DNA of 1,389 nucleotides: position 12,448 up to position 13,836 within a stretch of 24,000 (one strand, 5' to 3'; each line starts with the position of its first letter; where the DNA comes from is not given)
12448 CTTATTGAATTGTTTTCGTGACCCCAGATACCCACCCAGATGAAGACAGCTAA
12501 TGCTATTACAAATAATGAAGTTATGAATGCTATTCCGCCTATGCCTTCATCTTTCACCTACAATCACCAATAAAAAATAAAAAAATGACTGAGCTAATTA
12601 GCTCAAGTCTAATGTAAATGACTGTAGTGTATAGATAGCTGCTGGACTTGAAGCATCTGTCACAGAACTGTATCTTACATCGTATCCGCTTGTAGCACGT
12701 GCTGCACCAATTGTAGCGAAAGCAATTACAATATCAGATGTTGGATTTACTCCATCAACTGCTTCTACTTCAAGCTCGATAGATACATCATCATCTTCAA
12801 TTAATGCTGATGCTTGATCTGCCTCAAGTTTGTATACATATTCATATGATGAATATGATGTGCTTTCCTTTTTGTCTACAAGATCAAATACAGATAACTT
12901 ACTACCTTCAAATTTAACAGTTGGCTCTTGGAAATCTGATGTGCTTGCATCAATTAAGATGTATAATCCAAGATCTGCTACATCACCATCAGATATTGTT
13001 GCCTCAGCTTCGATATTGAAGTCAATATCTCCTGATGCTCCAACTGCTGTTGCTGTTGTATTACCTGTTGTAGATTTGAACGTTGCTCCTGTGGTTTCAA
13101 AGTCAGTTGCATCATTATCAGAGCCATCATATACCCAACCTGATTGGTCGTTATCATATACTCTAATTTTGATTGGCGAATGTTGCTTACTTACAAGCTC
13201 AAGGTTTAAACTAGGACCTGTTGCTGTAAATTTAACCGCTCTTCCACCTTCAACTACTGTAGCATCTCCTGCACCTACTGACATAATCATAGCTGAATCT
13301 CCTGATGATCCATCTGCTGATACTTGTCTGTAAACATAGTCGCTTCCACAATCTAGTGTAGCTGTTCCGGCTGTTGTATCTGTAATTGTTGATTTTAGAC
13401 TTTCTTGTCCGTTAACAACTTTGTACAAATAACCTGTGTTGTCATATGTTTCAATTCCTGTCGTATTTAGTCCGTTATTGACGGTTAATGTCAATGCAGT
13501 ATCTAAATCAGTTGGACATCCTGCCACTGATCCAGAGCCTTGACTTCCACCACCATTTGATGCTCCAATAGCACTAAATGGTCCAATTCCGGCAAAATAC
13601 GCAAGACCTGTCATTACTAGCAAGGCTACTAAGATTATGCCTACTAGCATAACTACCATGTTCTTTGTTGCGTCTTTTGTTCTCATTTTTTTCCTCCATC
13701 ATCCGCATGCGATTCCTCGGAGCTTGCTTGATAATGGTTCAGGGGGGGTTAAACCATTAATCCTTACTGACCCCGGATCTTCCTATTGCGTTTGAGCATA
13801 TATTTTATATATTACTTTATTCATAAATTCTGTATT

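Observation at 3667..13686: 10-kb operon made almost entirely of exported or membrane-anchored proteins, with no recognisable capsid or packaging genes: candidate novel envelope / surface apparatus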

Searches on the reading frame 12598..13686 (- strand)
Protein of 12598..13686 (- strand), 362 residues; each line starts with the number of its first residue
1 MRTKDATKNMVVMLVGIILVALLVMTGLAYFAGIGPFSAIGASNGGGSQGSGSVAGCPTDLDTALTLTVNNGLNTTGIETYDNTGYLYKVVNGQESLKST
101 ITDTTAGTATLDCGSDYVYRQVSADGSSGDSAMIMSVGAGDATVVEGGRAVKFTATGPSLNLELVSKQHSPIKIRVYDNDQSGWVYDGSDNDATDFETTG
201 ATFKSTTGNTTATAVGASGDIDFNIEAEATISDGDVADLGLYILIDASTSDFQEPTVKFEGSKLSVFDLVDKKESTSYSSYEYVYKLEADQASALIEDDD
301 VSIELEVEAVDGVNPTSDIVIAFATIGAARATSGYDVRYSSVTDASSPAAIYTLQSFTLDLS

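Call 6: search_protein_families(library=pfam, proteins=[window:12598-13686:-], max_evalue=1)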
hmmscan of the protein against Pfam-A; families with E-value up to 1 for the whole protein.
window:12598-13686:- (362 aa): 0 families

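Call 7: search_protein_families(library=phrogs, proteins=[window:12598-13686:-], max_evalue=1)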
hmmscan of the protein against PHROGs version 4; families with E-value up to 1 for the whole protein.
window:12598-13686:- (362 aa): 0 families

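Call 14: search_solved_structures(query=window:12598-13686:-, max_evalue=10)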
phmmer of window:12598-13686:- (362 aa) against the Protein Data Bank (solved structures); distinct sequences matched with E-value up to 10: 0.

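Call 15: search_dna_similar(query=window:12598-13686:-, collection=phages, mode=protein, max_evalue=0.01)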
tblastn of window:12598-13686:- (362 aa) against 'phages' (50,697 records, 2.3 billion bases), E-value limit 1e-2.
No match.

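Call 16: find_related_loci(query=window:12598-13686:-, collection=viral_contigs, flank=10000)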
Query window:12598-13686:- (362 aa) in viral_contigs; peptide patterns used: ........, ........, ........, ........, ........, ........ (x = any residue, [..] = any of these).
10 stretches matched a pattern, but none encodes a relative of the query by tblastn (E <= 1e-3).

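Call 17: find_homologous_proteins(query=window:12598-13686:-, max_evalue=0.001)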
Query window:12598-13686:- (362 aa): 23 proteins with E <= 0.001 among 8000 candidates.
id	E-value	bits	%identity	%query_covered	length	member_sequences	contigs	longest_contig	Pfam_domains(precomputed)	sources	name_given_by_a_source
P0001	3.0e-224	761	100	100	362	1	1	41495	-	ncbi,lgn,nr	ncbi:MAG: hypothetical protein U9R08_03605 [Nanoarchaeota archaeon]|nr:hypothetical protein [Nanoarc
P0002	6.4e-76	274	47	86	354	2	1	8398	-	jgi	-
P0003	1.4e-71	259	43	99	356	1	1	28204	-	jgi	jgi:hypothetical protein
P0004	9.4e-65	237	42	90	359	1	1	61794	-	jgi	-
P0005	1.9e-63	233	41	97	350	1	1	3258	-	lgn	-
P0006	2.5e-63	232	41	95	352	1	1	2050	-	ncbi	-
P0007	2.6e-50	190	36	85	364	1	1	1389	-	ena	-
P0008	2.2e-49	186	35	96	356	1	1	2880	-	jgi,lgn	-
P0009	4.9e-46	175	37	94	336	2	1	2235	-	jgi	-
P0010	1.2e-45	174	37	95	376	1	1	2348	-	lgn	-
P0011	2.7e-44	170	36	82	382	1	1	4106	-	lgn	-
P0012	7.6e-44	168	36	100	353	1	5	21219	-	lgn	-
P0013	3.6e-43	166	34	100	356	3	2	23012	-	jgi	-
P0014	4.5e-41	159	37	83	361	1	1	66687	-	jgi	jgi:hypothetical protein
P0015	1.8e-40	157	34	94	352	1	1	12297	-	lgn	-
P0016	3.5e-40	156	33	97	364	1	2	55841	-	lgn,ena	-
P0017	4.3e-39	153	34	94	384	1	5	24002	-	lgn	-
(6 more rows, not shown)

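Call 18: find_encoding_contigs(protein=P0004, flank=10000, max_places=2)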
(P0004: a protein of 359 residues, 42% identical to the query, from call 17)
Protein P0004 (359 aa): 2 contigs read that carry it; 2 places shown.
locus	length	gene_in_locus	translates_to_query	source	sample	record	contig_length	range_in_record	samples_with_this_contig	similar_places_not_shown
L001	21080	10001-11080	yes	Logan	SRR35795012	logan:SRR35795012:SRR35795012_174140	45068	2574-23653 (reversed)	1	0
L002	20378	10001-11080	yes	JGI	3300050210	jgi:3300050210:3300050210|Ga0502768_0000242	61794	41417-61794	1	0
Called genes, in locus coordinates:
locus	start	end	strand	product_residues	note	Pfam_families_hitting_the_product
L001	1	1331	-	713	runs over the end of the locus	PF08706:D5_N, PF19263:DUF5906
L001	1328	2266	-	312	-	PF01396:Zn_ribbon_Top1 (weak)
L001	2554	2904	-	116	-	-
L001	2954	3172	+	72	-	-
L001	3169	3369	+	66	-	-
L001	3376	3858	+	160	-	-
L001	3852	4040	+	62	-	-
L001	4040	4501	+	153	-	PF04480:DUF559, PF18741:MTES_1575 (weak)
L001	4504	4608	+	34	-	-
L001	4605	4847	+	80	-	-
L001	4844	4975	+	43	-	-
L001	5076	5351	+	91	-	-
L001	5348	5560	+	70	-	-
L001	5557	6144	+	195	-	PF00929:RNase_T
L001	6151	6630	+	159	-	-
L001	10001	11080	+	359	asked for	-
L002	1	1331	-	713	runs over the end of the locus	PF08706:D5_N, PF19263:DUF5906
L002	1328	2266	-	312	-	PF01396:Zn_ribbon_Top1 (weak)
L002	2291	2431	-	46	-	-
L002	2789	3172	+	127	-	-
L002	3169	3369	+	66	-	-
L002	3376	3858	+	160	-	-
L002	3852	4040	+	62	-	-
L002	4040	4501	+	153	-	PF04480:DUF559, PF18741:MTES_1575 (weak)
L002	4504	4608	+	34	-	-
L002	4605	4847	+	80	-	-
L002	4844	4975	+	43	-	-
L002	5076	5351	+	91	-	-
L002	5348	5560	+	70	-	-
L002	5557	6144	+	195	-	PF00929:RNase_T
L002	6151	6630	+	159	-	-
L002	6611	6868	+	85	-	-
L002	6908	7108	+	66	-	PF04070:DUF378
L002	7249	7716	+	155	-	PF13392:HNH_3 (weak)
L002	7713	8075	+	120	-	-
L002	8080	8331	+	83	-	-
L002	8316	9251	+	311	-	PF00589:Phage_integrase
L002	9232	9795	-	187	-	-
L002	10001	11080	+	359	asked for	-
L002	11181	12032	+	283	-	-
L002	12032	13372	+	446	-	-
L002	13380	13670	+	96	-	-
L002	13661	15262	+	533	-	-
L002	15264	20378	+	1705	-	?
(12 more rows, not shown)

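Call 19: find_encoding_contigs(protein=P0014, flank=10000, max_places=2)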
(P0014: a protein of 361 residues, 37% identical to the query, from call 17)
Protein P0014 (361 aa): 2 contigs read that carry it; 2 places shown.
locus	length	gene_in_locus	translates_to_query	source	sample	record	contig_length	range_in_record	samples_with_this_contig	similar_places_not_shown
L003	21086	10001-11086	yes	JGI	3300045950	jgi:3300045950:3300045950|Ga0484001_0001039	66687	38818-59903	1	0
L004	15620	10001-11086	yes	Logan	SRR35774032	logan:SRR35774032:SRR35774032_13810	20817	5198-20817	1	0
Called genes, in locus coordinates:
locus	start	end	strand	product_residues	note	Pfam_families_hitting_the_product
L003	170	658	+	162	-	-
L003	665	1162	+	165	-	PF13482:RNase_H_2, PF03104:DNA_pol_B_exo1 (weak), PF10108:DNA_pol_B_exo2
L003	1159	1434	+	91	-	-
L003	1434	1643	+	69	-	-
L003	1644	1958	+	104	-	-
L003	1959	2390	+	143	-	PF25109:HAD_PNKP (weak)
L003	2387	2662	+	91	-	-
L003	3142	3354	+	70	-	-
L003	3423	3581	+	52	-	-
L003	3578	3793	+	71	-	-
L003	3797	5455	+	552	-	-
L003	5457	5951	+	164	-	-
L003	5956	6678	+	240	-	-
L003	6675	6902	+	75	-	-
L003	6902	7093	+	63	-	-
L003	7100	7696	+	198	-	-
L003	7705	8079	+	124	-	-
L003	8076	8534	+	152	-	-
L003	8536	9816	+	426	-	PF01935:DUF87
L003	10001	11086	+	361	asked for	-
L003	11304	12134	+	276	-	-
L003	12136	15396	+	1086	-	-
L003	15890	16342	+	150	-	PF05685:Uma2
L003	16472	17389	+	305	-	PF00903:Glyoxalase (weak), PF18029:Glyoxalase_6 (weak), PF00903:Glyoxalase (weak)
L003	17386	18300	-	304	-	PF23023:Anti-Pycsar_Apyc1, PF00753:Lactamase_B, PF12706:Lactamase_B_2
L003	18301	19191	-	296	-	PF02470:MlaD, PF28544:Helical_needle (weak)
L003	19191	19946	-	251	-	PF00005:ABC_tran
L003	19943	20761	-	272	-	PF02405:MlaE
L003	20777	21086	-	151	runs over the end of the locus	-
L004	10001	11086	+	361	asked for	-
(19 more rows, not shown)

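Call 20: find_encoding_contigs(protein=P0016, flank=10000, max_places=2)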
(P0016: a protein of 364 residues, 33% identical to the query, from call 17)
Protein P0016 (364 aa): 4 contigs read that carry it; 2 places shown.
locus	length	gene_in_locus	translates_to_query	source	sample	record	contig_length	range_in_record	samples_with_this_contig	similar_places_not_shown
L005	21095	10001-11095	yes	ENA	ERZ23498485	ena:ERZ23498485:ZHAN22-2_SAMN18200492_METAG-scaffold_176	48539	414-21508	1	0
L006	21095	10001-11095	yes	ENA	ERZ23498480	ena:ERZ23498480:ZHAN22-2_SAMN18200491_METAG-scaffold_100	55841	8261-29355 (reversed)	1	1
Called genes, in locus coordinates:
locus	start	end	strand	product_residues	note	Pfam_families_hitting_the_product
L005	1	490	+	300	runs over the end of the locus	?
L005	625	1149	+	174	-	PF07989:Cnn_1N (weak)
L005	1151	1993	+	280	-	-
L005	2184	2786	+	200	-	-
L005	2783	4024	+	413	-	-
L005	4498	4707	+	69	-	-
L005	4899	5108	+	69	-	-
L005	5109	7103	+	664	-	PF28161:Fsx1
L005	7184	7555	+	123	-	-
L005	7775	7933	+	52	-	-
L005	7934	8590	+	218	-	-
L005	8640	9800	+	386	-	-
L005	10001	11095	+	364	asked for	-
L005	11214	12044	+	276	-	PF02517:Rce1-like (weak)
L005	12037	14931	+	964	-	-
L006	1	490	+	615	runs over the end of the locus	-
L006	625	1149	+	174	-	PF07989:Cnn_1N (weak)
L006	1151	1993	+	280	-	-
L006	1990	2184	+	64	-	-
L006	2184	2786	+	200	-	-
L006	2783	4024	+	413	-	-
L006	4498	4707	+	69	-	-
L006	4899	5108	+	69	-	-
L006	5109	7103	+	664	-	PF28161:Fsx1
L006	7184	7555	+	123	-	-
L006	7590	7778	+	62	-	-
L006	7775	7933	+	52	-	-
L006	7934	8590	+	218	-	-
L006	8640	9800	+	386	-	-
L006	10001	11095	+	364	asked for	-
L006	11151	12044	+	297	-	-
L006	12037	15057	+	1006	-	-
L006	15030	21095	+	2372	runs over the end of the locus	PF13385:Laminin_G_3, PF16656:Pur_ac_phosph_N, PF13385:Laminin_G_3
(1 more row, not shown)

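Call 29: find_related_loci(query=A2, collection=genome_contigs, flank=10000)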
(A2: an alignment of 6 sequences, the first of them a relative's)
Query A2 (362 aa) in genome_contigs; peptide patterns used: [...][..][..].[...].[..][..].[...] (x = any residue, [..] = any of these).
23 stretches matched a pattern, but none encodes a relative of the query by tblastn (E <= 1e-3).

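Call 30: find_related_loci(query=A2, collection=viral_contigs, flank=10000)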
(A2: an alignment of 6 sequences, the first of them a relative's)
Query A2 (362 aa) in viral_contigs; peptide patterns used: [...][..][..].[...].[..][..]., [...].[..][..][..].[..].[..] (x = any residue, [..] = any of these).
55 stretches matched a pattern, but none encodes a relative of the query by tblastn (E <= 1e-3).

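Call 35: predict_structure(alignment_id=A1)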
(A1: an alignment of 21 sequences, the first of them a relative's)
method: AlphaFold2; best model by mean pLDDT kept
length: 362 residues; sequences in the alignment: 21
mean_pLDDT: 85.8   pTM: 0.78
mean pLDDT of the five models: 85.8, 84.0, 84.0, 83.6, 83.3
residues with pLDDT >= 90: 238; 70-90: 70; 50-70: 27; < 50: 27
segments of 3 or more residues with pLDDT < 50: 1-5, 33-36, 38-54
pLDDT, mean of each block of 10 residues (from residue 1): 48 74 64 45 35 63 94 88 93 94 85 96 78 94 95 95 93 95 95 94 95 93 95 89 97 97 94 94 93 69 96 95 94 89 88 94 93
secondary structure, 60 per line:
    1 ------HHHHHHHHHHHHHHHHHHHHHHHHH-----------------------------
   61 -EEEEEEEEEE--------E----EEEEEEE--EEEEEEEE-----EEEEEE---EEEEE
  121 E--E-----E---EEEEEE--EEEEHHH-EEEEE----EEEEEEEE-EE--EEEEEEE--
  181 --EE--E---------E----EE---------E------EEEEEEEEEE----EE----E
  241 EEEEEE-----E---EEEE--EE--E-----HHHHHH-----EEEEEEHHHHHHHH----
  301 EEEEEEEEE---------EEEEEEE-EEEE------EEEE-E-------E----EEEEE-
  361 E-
elements in order: H7-31 E62-71 E85-91 E94-101 E107-112 E116-121 E134-139 E142-145 E150-154 E159-166 E172-178 E220-229 E240-246 E256-259 H272-277 E283-288 H289-296 E301-309 E319-325 E327-330 E337-340 E355-359

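Call 38: fold_search(model_id=the predicted structure, library=pdb)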
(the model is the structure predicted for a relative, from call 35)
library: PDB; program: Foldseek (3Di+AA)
matches with E <= 10: 1350; with E <= 0.001: 38
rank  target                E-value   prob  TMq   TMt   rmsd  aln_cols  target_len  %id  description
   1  3hr6                  7.8e-08  1.00  0.29  0.26  10.7       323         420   12  Structure of the Corynebacterium diphtheriae major pilin SpaA points to a modular pilus assembly stabilizing isopeptide  (released 2009-09-15)
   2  3kpt_A                1.5e-07  1.00  0.30  0.30  10.7       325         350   10  Crystal structure of BcpA, the major pilin subunit of Bacillus cereus (released 2009-11-24)
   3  3htl                  2.2e-07  1.00  0.29  0.26  10.5       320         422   12  Structure of the Corynebacterium diphtheriae major pilin SpaA points to a modular pilus assembly with stabilizing isopep (released 2009-09-15)
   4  3rkp_B                2.4e-07  1.00  0.31  0.32  10.7       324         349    9  Crystal structure of BcpA*(D312A), the major pilin subunit of Bacillus cereus (released 2012-05-30)
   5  3kpt_B                3.2e-07  1.00  0.28  0.28  11.2       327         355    9  Crystal structure of BcpA, the major pilin subunit of Bacillus cereus (released 2009-11-24)
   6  3rkp_A                4.4e-07  1.00  0.30  0.30  10.6       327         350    9  Crystal structure of BcpA*(D312A), the major pilin subunit of Bacillus cereus (released 2012-05-30)
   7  9lr7_B                9.3e-07  1.00  0.26  0.24  14.2       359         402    8  Crystal Structure of the Basal pilin EbpB from Enterococcus faecalis. (released 2025-07-16)
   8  4p0d                  1.1e-06  1.00  0.34  0.27  10.7       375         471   12  The T6 backbone pilin of serotype M6 Streptococcus pyogenes has a modular three-domain structure decorated with variable (released 2014-08-27)
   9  4hss_A                1.4e-06  1.00  0.35  0.32   8.9       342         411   11  Structure of the Full-Length Major Pilin SpaD from Corynebacterium diphtheriae (released 2013-11-13)
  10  2y1v_A                4.7e-06  1.00  0.33  0.22  10.2       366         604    7  Full length structure of RrgB Pilus protein from Streptococcus pneumoniae (released 2011-11-09)
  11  9lr7_C                5.2e-06  1.00  0.27  0.27  13.5       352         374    6  Crystal Structure of the Basal pilin EbpB from Enterococcus faecalis. (released 2025-07-16)
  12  5xcb                  7.2e-06  1.00  0.29  0.33  11.1       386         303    8  X-ray structure of domains D1 and D2 of Clostridium perfringens pili protein CppA (released 2018-02-28)
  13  9lty_A                8.9e-06  1.00  0.25  0.24  11.9       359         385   10  Crystal Structure of C-terminal stable fragment of the Shaft pilin EbpC from Enterococcus faecalis (released 2025-07-16)
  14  9lr7_D                1.2e-05  1.00  0.25  0.25  12.8       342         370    8  Crystal Structure of the Basal pilin EbpB from Enterococcus faecalis. (released 2025-07-16)
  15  8w5b                  2.0e-05  1.00  0.23  0.21  12.9       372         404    8  Crystal Structure of the shaft pilin LrpA from Ligilactobacillus ruminis (released 2024-07-10)
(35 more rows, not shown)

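Call 50: find_encoding_contigs(protein=P0003, flank=10000, max_places=1)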
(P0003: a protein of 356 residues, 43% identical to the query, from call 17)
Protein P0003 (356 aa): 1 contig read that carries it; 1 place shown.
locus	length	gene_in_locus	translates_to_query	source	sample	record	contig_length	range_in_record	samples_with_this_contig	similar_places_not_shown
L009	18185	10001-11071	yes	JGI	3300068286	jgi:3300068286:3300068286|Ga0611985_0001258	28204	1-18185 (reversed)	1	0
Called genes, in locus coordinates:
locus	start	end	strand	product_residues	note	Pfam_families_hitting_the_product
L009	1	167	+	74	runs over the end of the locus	-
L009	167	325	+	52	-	-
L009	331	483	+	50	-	-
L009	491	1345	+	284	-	-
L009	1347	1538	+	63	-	-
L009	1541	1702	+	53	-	-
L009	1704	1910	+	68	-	-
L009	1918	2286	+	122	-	-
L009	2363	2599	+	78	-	-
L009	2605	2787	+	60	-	-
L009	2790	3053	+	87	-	-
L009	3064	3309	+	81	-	-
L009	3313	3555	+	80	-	-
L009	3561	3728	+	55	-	-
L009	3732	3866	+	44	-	-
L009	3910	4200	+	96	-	-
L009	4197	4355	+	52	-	-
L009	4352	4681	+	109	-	PF19058:DUF5754 (faint)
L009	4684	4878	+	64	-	PF04070:DUF378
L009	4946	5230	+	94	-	-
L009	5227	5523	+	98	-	PF01429:MBD (weak)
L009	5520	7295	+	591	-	-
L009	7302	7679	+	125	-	-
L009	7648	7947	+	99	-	-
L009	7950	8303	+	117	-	-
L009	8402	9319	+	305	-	PF00589:Phage_integrase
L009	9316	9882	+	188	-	-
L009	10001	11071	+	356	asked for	-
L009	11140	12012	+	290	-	-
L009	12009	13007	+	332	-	-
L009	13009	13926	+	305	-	-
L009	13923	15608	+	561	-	-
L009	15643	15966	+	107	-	-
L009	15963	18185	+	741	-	?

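Call 51: find_encoding_contigs(protein=P0017, flank=10000, max_places=1)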
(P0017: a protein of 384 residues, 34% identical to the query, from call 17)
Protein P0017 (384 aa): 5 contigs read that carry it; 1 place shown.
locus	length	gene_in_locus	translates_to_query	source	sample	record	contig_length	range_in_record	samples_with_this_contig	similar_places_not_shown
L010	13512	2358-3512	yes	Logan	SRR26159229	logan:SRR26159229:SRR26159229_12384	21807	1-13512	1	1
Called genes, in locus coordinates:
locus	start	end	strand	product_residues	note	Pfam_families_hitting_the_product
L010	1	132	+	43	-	?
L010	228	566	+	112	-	-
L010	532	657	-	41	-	-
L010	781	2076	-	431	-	PF00589:Phage_integrase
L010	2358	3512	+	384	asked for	-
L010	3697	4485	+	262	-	-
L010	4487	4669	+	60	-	-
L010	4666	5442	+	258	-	-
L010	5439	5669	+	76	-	-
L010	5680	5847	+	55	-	-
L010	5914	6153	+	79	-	-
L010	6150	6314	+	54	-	-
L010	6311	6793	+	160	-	PF02517:Rce1-like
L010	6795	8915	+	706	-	-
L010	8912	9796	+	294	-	-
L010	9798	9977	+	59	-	-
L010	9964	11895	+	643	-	-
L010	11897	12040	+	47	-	-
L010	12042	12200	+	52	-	-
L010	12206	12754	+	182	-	-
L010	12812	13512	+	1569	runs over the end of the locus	-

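Call 52: find_encoding_contigs(protein=P0013, flank=10000, max_places=1)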
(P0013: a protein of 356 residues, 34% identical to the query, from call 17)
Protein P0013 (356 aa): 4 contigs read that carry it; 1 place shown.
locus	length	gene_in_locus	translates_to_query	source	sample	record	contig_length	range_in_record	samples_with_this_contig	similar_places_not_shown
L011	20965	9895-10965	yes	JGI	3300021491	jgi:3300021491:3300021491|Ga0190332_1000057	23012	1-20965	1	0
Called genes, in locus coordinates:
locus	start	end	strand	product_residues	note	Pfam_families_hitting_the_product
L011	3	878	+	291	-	?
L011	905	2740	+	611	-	-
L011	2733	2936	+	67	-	-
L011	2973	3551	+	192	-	-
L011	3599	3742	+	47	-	-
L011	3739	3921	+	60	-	-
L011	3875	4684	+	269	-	-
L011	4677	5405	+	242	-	-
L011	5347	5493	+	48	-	-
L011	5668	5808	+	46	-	-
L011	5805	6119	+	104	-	-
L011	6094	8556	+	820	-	PF10102:DUF2341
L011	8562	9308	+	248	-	-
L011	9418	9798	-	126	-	-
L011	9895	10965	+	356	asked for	-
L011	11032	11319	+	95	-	-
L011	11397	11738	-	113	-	-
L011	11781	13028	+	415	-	PF04851:ResIII (faint), PF01935:DUF87, PF04665:Pox_A32 (faint), PF00004:AAA (faint)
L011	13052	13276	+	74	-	-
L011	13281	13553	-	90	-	-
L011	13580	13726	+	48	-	-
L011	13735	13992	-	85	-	-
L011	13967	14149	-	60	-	-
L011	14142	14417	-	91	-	-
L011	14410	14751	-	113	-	-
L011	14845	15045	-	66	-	-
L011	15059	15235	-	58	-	-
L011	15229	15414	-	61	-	-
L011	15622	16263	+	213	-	PF00589:Phage_integrase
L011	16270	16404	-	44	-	-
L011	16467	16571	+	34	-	-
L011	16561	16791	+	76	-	-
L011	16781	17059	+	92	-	-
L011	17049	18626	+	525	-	-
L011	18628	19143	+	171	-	-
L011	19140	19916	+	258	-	-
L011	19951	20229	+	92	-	-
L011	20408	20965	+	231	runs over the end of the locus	-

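Call 56: search_protein_families(library=pfam, proteins=[L002:11181-12032:+, L006:11151-12044:+, L009:11140-12012:+, L003:11304-12134:+, L010:6311-6793:+, L009:5520-7295:+], max_evalue=10)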
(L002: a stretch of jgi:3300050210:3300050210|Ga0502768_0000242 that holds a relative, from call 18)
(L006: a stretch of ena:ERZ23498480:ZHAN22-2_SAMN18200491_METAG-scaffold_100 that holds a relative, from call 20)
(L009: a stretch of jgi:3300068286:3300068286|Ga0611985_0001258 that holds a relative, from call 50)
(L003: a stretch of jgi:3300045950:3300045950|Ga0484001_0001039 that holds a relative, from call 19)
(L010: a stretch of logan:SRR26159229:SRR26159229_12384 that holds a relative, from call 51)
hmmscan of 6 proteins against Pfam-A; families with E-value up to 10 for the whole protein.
L002:11181-12032:+ (283 aa): 1 family
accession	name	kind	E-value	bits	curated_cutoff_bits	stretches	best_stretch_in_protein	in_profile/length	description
PF04995.19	CcmD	-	6.1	7.5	25.6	1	18-35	9-26/44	Heme exporter protein D (CcmD)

L006:11151-12044:+ (297 aa): 2 families
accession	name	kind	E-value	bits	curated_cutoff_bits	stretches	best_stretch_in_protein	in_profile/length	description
PF02517.21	Rce1-like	-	4.1e-05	24.2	22.4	1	133-247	4-92/93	Type II CAAX prenyl endopeptidase Rce1-like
PF04024.17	PspC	-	8.7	6.7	25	1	71-106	14-49/58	PspC domain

L009:11140-12012:+ (290 aa): 0 families

L003:11304-12134:+ (276 aa): 0 families

L010:6311-6793:+ (160 aa): 3 families
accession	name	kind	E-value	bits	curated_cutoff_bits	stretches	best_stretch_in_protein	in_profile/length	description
PF02517.21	Rce1-like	-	1.2e-16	61.2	22.4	1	52-147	8-92/93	Type II CAAX prenyl endopeptidase Rce1-like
PF04955.18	HupE_UreJ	-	0.047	13.6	23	1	41-126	62-142/179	HupE / UreJ protein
PF20563.3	DUF6773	-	6.2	7.1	27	0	81-142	84-145/163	Family of unknown function (DUF6773)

L009:5520-7295:+ (591 aa): 1 family
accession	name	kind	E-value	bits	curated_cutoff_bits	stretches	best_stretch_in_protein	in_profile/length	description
PF04516.20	CP2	-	0.0059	16.4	25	1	418-484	10-76/223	CP2 transcription factor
